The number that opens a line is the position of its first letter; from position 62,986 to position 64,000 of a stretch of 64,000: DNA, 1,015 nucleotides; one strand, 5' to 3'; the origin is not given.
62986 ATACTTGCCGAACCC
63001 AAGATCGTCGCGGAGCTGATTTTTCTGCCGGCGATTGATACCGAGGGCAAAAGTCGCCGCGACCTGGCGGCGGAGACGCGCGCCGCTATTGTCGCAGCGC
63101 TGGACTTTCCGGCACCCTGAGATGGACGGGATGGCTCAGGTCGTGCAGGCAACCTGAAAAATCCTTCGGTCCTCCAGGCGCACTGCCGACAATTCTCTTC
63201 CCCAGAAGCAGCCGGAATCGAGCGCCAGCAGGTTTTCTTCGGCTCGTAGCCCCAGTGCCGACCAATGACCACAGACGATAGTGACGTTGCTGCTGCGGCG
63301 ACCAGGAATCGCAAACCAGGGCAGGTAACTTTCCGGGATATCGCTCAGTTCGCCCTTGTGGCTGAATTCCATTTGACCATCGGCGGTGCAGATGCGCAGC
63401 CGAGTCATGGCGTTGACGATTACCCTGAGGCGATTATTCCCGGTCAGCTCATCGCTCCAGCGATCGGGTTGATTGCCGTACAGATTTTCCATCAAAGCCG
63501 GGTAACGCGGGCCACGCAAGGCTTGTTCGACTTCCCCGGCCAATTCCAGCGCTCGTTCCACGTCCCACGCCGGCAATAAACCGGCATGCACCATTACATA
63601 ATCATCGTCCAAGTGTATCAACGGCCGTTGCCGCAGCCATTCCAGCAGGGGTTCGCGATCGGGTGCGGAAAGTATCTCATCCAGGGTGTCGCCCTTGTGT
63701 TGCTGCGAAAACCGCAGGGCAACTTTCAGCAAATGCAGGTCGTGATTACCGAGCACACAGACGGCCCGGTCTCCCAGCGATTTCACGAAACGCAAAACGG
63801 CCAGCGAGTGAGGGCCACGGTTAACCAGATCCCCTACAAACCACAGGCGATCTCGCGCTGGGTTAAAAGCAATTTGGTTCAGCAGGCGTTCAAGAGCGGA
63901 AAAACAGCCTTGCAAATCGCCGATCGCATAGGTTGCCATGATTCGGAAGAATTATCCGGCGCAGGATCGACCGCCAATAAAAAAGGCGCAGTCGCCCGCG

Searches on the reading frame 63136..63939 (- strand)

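Call 94: search_protein_families(library=pfam, proteins=[window:63136-63939:-], max_evalue=0.00001)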
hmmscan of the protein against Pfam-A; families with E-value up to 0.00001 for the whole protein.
window:63136-63939:- (267 aa): 1 family
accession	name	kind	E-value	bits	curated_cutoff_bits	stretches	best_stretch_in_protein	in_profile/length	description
PF00149.33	Metallophos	-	1.3e-17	65.3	21.5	1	4-138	4-133/191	Calcineurin-like phosphoesterase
